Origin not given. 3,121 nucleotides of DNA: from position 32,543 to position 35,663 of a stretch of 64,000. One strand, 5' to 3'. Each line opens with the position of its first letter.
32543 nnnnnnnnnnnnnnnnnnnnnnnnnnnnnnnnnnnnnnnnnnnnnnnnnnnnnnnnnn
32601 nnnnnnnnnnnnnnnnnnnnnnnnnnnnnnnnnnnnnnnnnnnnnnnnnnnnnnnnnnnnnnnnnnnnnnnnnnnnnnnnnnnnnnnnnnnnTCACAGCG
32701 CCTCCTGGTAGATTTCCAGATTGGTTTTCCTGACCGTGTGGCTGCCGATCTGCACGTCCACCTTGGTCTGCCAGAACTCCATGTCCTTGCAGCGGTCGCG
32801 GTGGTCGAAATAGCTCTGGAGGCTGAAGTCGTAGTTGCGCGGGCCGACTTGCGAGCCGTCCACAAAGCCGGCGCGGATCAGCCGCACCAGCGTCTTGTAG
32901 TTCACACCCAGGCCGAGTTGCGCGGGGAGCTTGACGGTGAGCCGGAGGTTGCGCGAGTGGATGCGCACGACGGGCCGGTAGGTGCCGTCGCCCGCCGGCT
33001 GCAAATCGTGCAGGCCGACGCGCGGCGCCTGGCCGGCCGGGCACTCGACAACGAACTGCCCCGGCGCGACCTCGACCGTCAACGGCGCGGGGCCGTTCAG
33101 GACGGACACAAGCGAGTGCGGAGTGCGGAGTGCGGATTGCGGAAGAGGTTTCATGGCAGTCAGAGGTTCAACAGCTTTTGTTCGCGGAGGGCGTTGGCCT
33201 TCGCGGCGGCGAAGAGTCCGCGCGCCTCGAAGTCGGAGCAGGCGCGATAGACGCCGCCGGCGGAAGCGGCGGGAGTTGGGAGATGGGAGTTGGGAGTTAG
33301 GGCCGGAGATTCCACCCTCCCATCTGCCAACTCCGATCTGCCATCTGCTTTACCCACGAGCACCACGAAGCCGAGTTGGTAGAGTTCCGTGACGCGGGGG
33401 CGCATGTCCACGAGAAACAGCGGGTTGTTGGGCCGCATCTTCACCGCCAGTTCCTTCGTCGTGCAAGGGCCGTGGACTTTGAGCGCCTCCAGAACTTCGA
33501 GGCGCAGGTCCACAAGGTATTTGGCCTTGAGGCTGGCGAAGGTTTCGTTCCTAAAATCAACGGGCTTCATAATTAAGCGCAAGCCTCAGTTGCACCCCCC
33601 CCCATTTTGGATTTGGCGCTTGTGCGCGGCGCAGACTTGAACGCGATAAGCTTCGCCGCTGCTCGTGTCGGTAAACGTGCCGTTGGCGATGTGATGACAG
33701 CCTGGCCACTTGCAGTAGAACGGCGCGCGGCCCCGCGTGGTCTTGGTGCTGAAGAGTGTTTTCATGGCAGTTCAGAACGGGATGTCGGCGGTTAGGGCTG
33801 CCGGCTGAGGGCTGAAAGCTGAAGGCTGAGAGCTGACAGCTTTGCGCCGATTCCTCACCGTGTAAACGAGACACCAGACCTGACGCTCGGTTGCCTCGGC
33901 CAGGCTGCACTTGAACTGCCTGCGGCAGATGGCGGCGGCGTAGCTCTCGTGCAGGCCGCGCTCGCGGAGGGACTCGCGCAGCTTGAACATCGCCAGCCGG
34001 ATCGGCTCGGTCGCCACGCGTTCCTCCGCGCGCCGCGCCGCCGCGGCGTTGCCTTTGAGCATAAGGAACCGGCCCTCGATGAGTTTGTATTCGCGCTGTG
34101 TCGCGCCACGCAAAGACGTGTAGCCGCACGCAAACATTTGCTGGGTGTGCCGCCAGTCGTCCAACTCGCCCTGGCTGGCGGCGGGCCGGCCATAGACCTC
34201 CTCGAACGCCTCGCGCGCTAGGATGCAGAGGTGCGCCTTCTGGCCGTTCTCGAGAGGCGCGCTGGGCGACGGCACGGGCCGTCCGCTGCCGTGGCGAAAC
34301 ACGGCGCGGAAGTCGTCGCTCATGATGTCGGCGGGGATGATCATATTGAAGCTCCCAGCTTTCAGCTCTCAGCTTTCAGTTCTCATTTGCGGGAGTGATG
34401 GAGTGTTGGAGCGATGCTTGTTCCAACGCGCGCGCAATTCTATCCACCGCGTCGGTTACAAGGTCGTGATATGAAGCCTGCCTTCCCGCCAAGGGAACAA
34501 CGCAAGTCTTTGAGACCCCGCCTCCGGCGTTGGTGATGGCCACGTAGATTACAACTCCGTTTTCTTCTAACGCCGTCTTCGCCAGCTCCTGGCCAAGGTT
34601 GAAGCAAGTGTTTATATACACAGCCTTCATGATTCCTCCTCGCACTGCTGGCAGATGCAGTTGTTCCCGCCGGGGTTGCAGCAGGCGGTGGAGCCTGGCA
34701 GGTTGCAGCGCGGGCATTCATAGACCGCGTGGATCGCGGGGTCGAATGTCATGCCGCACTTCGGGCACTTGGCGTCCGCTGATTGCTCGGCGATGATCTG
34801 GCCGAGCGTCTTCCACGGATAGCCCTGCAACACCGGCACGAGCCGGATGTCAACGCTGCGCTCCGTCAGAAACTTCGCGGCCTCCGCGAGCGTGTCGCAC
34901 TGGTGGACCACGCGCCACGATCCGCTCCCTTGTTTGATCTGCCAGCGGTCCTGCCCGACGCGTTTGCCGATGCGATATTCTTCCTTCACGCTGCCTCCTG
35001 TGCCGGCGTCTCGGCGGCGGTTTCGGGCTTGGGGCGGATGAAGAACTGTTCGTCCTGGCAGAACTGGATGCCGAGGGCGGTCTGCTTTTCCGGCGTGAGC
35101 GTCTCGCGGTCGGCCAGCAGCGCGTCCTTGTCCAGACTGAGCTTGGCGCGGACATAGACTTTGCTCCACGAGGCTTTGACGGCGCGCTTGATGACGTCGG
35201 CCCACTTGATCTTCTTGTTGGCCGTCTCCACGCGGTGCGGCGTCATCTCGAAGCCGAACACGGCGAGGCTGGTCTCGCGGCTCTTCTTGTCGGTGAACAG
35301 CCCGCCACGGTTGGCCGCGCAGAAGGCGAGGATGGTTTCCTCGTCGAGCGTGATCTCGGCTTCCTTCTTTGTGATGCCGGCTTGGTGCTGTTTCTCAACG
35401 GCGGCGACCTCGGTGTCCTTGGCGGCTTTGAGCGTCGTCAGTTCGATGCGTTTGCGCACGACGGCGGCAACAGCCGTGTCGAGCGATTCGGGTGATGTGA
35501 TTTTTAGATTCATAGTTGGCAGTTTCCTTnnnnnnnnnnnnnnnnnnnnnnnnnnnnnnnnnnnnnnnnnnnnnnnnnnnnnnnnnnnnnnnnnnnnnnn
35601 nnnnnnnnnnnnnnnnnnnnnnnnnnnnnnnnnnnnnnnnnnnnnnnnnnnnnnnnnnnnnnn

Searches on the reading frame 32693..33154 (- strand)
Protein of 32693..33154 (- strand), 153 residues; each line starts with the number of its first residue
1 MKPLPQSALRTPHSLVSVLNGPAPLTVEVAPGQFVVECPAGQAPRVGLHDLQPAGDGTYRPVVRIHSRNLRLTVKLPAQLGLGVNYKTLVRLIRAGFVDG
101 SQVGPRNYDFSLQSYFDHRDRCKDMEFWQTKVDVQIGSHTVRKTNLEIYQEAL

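Call 11: search_protein_families(library=pfam, proteins=[window:32693-33154:-], max_evalue=0.01)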
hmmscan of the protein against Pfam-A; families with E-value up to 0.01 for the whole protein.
window:32693-33154:- (153 aa): 0 families

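Call 34: search_protein_families(library=pfam, proteins=[window:32693-33154:-], max_evalue=1)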
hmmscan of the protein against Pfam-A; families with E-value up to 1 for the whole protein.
window:32693-33154:- (153 aa): 0 families

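Call 35: search_protein_families(library=phrogs, proteins=[window:32693-33154:-], max_evalue=0.1)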
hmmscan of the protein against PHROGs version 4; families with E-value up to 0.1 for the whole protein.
window:32693-33154:- (153 aa): 0 families

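Call 97: find_homologous_proteins(query=window:32693-33154:-, max_evalue=0.00001)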
Query window:32693-33154:- (153 aa): 4 proteins with E <= 0.00001 among 27 candidates.
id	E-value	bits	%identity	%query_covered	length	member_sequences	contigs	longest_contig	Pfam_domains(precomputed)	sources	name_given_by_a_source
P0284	2.3e-98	344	100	100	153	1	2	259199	-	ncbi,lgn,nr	ncbi:MAG: hypothetical protein NT105_23755 [Verrucomicrobia bacterium]|nr:hypothetical protein [Verr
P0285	2.8e-65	237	70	98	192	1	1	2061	-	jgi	jgi:hypothetical protein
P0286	7.7e-20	89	40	75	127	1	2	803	-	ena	-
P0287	3.1e-18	84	40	91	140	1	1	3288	-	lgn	-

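Call 108: search_solved_structures(query=A5, max_evalue=10)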
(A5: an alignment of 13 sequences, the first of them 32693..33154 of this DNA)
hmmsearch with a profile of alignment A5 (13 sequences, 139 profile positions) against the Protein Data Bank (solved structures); distinct sequences matched with E-value up to 10: 4.
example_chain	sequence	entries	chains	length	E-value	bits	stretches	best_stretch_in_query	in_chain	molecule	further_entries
3pg0_A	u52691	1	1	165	0.007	19.4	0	42-66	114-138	ThreeFoil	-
21zh_A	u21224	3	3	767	0.92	12.5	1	40-91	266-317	NSUN2 | RNA cytosine C(5)-methyltransferase NSUN2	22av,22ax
9z2n_A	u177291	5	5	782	0.95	12.5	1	40-91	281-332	RNA cytosine C(5)-methyltransferase NSUN2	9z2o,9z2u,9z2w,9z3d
4j2n_A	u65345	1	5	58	1.6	11.8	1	74-106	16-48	Gp37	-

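Call 110: predict_structure(alignment_id=A6)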
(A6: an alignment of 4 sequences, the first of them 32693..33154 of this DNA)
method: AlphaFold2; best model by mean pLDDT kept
length: 153 residues; sequences in the alignment: 4
mean_pLDDT: 69.3   pTM: 0.61
mean pLDDT of the five models: 69.3, 68.8, 67.6, 66.7, 63.4
residues with pLDDT >= 90: 27; 70-90: 52; 50-70: 38; < 50: 36
segments of 3 or more residues with pLDDT < 50: 1-13, 20-28, 30-43
pLDDT, mean of each block of 10 residues (from residue 1): 39 48 43 34 54 66 67 67 83 91 84 85 90 90 93 86
secondary structure, 60 per line:
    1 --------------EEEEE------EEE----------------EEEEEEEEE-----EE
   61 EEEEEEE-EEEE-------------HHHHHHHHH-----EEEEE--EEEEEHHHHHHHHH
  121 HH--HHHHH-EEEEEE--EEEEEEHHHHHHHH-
elements in order: E15-19 E26-28 E45-53 E59-67 E69-72 H86-94 E100-104 E107-111 H112-122 H125-129 E131-136 E139-144 H145-152

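Call 112: fold_search(model_id=the predicted structure, library=pdb)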
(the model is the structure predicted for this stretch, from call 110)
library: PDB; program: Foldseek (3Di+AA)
matches with E <= 10: 295; with E <= 0.001: 0
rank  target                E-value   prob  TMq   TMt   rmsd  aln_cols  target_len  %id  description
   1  6uvw_A                2.1e-01  0.20  0.17  0.11   9.8        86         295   12  Engineered variant of I-OnuI meganuclease with improved thermostability (released 2019-12-18)
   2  6pxl_H                3.0e-01  0.75  0.27  0.12   5.0        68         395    3  3.74 Angstroms resolution structure of HlsU with an axial-channel plug (released 2020-07-29)
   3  6bda_A                3.9e-01  0.15  0.17  0.11   9.9        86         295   10  Wild-type I-OnuI bound to A3G substrate (post-cleavage complex) (released 2018-10-24)
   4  9xy1_A                5.6e-01  0.13  0.17  0.11  10.0        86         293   10  One of a series of engineered variants of I-OnuI meganuclease targeting altered DNA target sequence (released 2025-09-10)
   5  3m8f_A                6.3e-01  0.20  0.22  0.30   5.6        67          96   12  Protein structure of type III plasmid segregation TubR mutant (released 2010-07-07)
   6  4j2n_C                6.7e-01  0.66  0.25  0.58   2.9        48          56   27  Crystal Structure of mycobacteriophage Pukovnik Xis (released 2013-10-23)
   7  3m8e_A                8.0e-01  0.18  0.23  0.30   5.1        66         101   12  Protein structure of Type III plasmid segregation TubR (released 2010-07-07)
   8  6ah0_J                8.5e-01  0.09  0.15  0.14  11.8        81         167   11  The Cryo-EM Structure of the Precusor of Human Pre-catalytic Spliceosome (pre-B complex) (released 2018-11-14)
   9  8p5d_SK0              9.6e-01  0.16  0.23  0.34  10.4        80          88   12  Spraguea lophii ribosome in the closed conformation by cryo sub tomogram averaging (released 2023-06-21)
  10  7qca_SK0              9.6e-01  0.16  0.23  0.34  10.4        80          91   12  Spraguea lophii ribosome (released 2022-11-30)
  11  4j2n_A                1.1e+00  0.51  0.25  0.59   3.0        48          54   27  Crystal Structure of mycobacteriophage Pukovnik Xis (released 2013-10-23)
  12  6q3v                  1.1e+00  0.13  0.18  0.15  11.8        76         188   13  Crystal structure of Human N4BP1 KH domains (released 2019-12-25)
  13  6bcn_C                1.1e+00  0.08  0.16  0.10   9.8        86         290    9  I-LtrI E184D bound to cognate substrate (pre-cleavage complex) (released 2018-10-24)
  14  5loe_B                1.4e+00  0.16  0.22  0.15   4.6        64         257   11  Structure of full length Cody from Bacillus subtilis in complex with Ile (released 2017-01-11)
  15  4yit_A                1.4e+00  0.06  0.16  0.11  10.5        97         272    9  Crystal Structure of LAGLIDADG Meganuclease I-AabMI Bound to Uncleaved DNA (released 2016-03-23)
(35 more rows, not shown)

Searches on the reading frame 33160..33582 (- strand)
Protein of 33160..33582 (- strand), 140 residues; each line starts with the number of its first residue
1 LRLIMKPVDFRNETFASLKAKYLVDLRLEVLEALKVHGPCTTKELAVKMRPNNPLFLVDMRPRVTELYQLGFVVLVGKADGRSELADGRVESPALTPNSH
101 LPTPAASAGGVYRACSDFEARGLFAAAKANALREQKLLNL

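Call 11: search_protein_families(library=pfam, proteins=[window:33160-33582:-], max_evalue=0.01)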
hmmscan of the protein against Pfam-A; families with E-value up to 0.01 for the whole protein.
window:33160-33582:- (140 aa): 0 families

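Call 34: search_protein_families(library=pfam, proteins=[window:33160-33582:-], max_evalue=1)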
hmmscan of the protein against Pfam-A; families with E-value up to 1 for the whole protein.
window:33160-33582:- (140 aa): 3 families
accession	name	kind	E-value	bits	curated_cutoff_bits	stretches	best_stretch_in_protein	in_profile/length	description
PF25212.1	HVO_A0114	-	0.019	15.2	27.6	1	20-48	17-45/84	HVO_A0114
PF12840.13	HTH_20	-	0.1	13.1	27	1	26-46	5-25/51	Helix-turn-helix domain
PF01047.28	MarR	-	0.23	11.8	24.6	1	28-50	6-28/59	MarR family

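Call 35: search_protein_families(library=phrogs, proteins=[window:33160-33582:-], max_evalue=0.1)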
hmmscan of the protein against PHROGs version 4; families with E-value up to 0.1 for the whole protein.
window:33160-33582:- (140 aa): 1 family
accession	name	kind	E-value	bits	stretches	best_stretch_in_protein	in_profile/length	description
phrog_1123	-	unknown function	1.3e-06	29.2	1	11-79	18-82/112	-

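Call 91: search_protein_representatives(protein=window:33160-33582:-)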
Query: 140 residues. Proteins with E-value up to 0.001 (for the whole library): 170; up to 1e-10: 12; up to 1e-30: 1. The best 150 are listed.
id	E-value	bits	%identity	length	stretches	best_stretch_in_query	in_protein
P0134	2.4e-39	150.5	58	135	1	5-138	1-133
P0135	3.5e-14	69.1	58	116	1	5-78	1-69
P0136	5.0e-13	65.3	48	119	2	5-82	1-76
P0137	6.5e-13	65.0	37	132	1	5-136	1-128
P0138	5.5e-12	62.0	49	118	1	5-132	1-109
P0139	5.9e-12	61.8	48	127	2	5-76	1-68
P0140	8.3e-12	61.4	49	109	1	5-83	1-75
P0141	2.0e-11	60.2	52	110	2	5-76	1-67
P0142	2.2e-11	60.0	52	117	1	4-77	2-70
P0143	3.2e-11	59.5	62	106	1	5-74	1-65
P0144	3.4e-11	59.4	44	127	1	5-137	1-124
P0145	4.2e-11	59.1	49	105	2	5-76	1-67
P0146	1.5e-10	57.3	43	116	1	5-131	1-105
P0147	1.6e-10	57.2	49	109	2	5-78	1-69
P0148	1.9e-10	57.0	49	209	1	5-125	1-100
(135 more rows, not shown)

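Call 94: search_protein_families(library=pfam, alignment_id=A4, max_evalue=0.01)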
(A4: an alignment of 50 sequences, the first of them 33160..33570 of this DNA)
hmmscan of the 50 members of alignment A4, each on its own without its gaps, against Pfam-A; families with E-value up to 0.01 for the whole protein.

A. member 1, window:33160-33570:- (136 aa): 0 families

B. families by the number of members that match (of 50 scanned): 21 families
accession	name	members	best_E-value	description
PF25212.1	HVO_A0114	30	3.2e-10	HVO_A0114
PF01047.28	MarR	15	1.9e-05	MarR family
PF13412.12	HTH_24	13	1.2e-06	Winged helix-turn-helix DNA-binding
PF12840.13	HTH_20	10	6.6e-06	Helix-turn-helix domain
PF01978.25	TrmB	7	2e-05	Sugar-specific transcriptional regulator TrmB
PF12802.13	MarR_2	6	4.7e-05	MarR family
PF02002.24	TFIIE_alpha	4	0.00099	TFIIE alpha subunit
PF09339.16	HTH_IclR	3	0.00028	IclR helix-turn-helix domain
PF25213.1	HVO_A0261_N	3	0.00031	HVO_A0261 N-terminal domain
PF14090.12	HTH_39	3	0.0029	Winged helix-turn-helix domain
PF06224.18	AlkZ-like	1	0.0013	DNA glycosylase AlkZ-like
PF04703.18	FaeA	1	0.0022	FaeA-like protein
PF08279.18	HTH_11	1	0.0026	HTH domain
PF00392.27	GntR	1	0.003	Bacterial regulatory proteins, gntR family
PF02082.26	Rrf2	1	0.0051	Iron-dependent Transcriptional regulator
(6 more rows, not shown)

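Call 101: predict_structure(alignment_id=A4)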
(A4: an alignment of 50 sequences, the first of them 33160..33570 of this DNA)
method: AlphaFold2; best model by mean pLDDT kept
length: 136 residues; sequences in the alignment: 50
mean_pLDDT: 83.7   pTM: 0.70
mean pLDDT of the five models: 83.7, 83.3, 82.8, 82.5, 81.2
residues with pLDDT >= 90: 76; 70-90: 32; 50-70: 26; < 50: 2
segments of 3 or more residues with pLDDT < 50: none
pLDDT, mean of each block of 10 residues (from residue 1): 74 80 96 96 95 93 96 72 56 59 83 97 92 81
secondary structure, 60 per line:
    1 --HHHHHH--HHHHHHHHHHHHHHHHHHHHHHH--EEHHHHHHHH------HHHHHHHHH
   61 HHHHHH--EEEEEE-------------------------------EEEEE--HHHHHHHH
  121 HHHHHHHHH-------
elements in order: H3-8 H11-33 H38-45 H52-66 E69-74 E106-110 H113-129

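Call 105: fold_search(model_id=the predicted structure, library=pdb)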
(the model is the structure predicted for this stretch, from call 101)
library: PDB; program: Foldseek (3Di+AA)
matches with E <= 10: 436; with E <= 0.001: 0
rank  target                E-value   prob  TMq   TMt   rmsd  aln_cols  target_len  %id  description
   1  1sfx_A                2.1e-02  1.00  0.41  0.49   5.9       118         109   16  X-ray crystal structure of putative HTH transcription regulator from Archaeoglobus fulgidus (released 2004-08-03)
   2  3w6j_E                4.0e-02  1.00  0.43  0.37   4.2       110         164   16  Crystal structure of ScpAB core complex (released 2013-04-24)
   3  4yif_C                4.8e-02  0.96  0.38  0.37  12.7       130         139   17  Crystal structure of Rv0880 (released 2015-06-10)
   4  5h3r_A                4.8e-02  0.96  0.36  0.34  10.4       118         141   16  Crystal Structure of mutant MarR C80S from E.coli complexed with operator DNA (released 2017-08-02)
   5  3voe_B                5.1e-02  0.96  0.36  0.36  10.4       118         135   16  Crystal Structure of wild type MarR (apo form) from E.coli (released 2013-03-06)
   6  1smt_A                5.5e-02  0.91  0.35  0.46  12.1       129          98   13  SMTB REPRESSOR FROM SYNECHOCOCCUS PCC7942 (released 1997-12-03)
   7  3pqk_A                5.5e-02  0.85  0.32  0.42  13.7       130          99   13  Crystal Structure of the transcriptional repressor BigR from Xylella fastidiosa (released 2011-06-01)
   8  2d1h_A                5.9e-02  0.85  0.35  0.45  11.0       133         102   16  Crystal structure of ST1889 protein from thermoacidophilic archaeon Sulfolobus tokodaii (released 2006-09-05)
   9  3vod_B                6.3e-02  0.94  0.36  0.36  10.4       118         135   16  Crystal Structure of mutant MarR C80S from E.coli (released 2013-03-06)
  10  6xjf_A                6.7e-02  0.97  0.42  0.53   6.3       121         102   14  X-ray crystal structure of Pyrococcus furiosus general transcription factor TFE-alpha (SeMet labeled protein) (released 2020-07-08)
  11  3r0a_B                6.7e-02  0.89  0.41  0.45   9.8       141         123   12  Possible transcriptional regulator from Methanosarcina mazei Go1 (gi 21227196) (released 2011-03-23)
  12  1sfx_B                7.1e-02  0.99  0.41  0.52   4.3       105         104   15  X-ray crystal structure of putative HTH transcription regulator from Archaeoglobus fulgidus (released 2004-08-03)
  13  8a22_Xf               7.1e-02  0.77  0.35  0.25   7.8       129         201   11  Structure of the mitochondrial ribosome from Polytomella magna (released 2022-11-16)
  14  3w6j_C                8.1e-02  0.96  0.39  0.33   9.3       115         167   13  Crystal structure of ScpAB core complex (released 2013-04-24)
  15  9u7b_A                8.1e-02  0.92  0.37  0.35   9.9       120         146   18  Crystal structure of Rv0042c (released 2026-03-25)
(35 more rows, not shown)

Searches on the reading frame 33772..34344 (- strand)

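Call 11: search_protein_families(library=pfam, proteins=[window:33772-34344:-], max_evalue=0.01)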
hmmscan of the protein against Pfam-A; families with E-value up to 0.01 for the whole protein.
window:33772-34344:- (190 aa): 0 families

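Call 34: search_protein_families(library=pfam, proteins=[window:33772-34344:-], max_evalue=1)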
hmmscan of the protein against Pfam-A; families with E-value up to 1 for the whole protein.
window:33772-34344:- (190 aa): 1 family
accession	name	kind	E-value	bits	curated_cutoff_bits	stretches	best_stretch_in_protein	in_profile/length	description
PF14375.11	Cys_rich_CWC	-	0.12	13.2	24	1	139-167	3-30/50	Cysteine-rich CWC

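Call 35: search_protein_families(library=phrogs, proteins=[window:33772-34344:-], max_evalue=0.1)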
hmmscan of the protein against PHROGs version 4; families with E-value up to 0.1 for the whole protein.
window:33772-34344:- (190 aa): 0 families

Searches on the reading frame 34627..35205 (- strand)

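Call 84: search_protein_families(library=pfam, proteins=[window:34627-35205:-], max_evalue=0.1)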
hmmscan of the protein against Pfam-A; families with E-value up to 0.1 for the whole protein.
window:34627-35205:- (192 aa): 1 family
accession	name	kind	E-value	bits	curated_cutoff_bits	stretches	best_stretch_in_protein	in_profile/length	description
PF23470.1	Zn_ribbon_PF0610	-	0.0016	18.6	26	1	145-167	2-24/39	PF0610 rubredoxin-like zinc beta-ribbon domain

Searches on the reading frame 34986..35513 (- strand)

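Call 11: search_protein_families(library=pfam, proteins=[window:34986-35513:-], max_evalue=0.01)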
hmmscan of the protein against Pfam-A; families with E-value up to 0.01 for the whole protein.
window:34986-35513:- (175 aa): 1 family
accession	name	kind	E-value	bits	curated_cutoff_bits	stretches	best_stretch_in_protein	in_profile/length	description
PF07352.17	Phage_Mu_Gam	-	3.9e-15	56.5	28.3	1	9-161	2-149/149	Bacteriophage Mu Gam like protein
